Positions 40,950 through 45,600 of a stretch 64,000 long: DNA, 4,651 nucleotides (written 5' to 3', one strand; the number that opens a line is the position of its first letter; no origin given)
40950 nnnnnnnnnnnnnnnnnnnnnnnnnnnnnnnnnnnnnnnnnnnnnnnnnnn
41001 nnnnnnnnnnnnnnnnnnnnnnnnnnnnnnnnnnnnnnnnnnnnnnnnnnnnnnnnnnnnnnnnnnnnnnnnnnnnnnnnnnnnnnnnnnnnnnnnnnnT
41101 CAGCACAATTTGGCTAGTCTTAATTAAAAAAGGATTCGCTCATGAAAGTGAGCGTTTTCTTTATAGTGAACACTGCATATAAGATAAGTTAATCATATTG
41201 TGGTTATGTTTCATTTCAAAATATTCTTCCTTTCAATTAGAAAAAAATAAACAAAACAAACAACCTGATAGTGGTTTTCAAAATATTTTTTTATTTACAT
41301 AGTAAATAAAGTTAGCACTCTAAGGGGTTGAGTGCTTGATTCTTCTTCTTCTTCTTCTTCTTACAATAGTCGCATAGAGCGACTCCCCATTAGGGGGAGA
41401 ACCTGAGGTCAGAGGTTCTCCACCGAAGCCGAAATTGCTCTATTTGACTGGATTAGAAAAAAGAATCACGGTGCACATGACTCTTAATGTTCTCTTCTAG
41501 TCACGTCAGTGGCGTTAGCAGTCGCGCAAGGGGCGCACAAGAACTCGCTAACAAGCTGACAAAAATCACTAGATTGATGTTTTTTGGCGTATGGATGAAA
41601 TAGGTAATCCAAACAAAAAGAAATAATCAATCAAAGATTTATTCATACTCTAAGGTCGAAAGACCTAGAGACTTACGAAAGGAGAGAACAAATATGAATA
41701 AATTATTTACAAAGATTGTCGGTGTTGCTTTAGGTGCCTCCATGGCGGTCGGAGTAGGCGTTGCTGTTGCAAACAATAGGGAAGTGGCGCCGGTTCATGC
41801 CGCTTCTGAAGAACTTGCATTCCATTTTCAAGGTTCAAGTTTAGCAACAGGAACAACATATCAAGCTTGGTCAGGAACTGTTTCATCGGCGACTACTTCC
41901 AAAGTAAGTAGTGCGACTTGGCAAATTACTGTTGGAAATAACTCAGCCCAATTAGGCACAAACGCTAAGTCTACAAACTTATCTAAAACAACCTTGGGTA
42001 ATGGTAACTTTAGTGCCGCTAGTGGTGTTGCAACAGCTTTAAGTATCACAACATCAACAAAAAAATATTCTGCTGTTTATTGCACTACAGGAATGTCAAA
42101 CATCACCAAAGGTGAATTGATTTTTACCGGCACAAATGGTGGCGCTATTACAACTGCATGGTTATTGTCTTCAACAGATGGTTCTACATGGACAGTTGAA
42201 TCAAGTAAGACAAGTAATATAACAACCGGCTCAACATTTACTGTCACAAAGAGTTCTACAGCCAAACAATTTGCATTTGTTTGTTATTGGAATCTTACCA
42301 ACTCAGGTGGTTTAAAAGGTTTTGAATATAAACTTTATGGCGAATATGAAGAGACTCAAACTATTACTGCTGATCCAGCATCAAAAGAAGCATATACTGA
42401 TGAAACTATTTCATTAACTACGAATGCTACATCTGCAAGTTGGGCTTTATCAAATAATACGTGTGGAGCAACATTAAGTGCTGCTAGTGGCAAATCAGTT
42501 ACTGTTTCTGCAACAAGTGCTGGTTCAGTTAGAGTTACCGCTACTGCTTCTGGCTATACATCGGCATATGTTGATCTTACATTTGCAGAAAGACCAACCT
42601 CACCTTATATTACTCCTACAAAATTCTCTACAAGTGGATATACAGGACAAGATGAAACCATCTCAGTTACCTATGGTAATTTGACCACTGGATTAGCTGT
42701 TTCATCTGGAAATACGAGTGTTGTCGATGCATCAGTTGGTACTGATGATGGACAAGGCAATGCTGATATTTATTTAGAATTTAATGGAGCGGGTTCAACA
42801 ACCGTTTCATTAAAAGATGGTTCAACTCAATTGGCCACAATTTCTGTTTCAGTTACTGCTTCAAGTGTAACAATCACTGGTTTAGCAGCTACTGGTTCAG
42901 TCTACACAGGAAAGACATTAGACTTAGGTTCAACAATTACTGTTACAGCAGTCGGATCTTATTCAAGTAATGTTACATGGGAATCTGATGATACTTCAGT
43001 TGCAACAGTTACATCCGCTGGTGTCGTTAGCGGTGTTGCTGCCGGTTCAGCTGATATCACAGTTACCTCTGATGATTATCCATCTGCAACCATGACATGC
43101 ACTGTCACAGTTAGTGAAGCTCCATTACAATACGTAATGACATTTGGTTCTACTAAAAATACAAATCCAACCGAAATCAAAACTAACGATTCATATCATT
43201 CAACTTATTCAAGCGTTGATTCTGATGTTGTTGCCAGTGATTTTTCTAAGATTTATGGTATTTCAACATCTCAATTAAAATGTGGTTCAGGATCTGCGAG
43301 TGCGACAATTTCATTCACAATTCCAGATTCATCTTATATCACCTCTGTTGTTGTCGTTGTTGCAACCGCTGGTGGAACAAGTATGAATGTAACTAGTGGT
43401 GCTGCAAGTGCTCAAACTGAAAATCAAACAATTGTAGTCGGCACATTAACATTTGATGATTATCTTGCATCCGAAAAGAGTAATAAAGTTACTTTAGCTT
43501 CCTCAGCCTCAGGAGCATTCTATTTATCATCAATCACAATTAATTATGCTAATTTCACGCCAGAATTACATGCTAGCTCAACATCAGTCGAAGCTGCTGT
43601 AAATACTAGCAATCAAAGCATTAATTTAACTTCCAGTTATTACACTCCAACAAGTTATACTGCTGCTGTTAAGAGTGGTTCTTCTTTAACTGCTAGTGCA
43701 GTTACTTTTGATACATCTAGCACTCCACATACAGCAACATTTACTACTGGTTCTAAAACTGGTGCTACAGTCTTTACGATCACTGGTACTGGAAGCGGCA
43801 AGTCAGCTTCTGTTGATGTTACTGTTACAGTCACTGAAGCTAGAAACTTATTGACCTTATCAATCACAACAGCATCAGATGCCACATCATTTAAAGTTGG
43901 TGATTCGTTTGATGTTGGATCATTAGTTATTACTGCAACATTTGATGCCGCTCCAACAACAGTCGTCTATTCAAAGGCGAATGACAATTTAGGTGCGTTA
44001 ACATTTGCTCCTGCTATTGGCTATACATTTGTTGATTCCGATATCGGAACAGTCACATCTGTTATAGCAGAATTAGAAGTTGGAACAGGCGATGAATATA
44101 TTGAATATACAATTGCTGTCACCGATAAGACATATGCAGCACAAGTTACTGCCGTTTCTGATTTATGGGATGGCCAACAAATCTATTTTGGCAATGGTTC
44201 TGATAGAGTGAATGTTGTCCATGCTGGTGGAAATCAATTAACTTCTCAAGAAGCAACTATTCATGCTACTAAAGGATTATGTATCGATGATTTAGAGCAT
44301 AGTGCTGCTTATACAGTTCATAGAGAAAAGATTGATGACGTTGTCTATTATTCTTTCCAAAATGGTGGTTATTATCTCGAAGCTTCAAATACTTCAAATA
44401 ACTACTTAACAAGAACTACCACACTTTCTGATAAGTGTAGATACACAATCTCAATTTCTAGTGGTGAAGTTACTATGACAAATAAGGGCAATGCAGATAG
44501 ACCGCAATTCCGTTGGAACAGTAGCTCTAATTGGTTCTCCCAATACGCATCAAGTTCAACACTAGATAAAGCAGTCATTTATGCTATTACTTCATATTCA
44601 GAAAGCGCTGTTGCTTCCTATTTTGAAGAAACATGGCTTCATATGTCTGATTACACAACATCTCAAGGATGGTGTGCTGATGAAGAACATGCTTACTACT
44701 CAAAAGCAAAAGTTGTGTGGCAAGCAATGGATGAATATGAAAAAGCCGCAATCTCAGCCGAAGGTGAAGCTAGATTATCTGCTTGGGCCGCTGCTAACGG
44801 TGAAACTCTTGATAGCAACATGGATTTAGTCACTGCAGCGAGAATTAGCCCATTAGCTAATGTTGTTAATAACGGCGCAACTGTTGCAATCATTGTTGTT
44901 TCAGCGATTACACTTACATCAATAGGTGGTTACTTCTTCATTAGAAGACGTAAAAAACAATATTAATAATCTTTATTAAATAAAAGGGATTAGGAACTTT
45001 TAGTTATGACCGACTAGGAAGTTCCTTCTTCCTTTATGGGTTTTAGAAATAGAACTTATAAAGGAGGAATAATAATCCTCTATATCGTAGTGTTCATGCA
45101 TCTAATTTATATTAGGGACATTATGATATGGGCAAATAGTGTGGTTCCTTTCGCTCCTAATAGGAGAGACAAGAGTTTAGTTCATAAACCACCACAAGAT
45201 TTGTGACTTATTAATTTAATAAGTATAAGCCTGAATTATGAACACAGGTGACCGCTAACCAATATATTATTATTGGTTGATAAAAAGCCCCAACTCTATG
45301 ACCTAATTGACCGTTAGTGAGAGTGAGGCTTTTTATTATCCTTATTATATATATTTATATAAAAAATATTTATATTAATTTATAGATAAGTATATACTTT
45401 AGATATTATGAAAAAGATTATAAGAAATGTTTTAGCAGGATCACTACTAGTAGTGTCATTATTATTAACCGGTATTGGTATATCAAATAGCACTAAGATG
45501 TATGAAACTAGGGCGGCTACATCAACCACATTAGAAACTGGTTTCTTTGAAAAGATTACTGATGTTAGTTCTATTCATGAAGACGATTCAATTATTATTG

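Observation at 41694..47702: Two adjacent large surface proteins share a signal-peptide plus C-terminal-TM plus basic-tail anchor, and the first has atypical composition.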

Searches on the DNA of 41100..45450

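Call 54: search_rna_families(source=window, start=41100, end=45450, threshold=evalue, max_evalue=1)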
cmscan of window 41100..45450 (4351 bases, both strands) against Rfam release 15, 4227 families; matches with E-value up to 1: 1.
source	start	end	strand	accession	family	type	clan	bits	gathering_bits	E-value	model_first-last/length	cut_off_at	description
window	42716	42857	+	RF00002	5_8S_rRNA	Gene; rRNA;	CL00112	19.7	42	0.047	1-154/154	no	5.8S ribosomal RNA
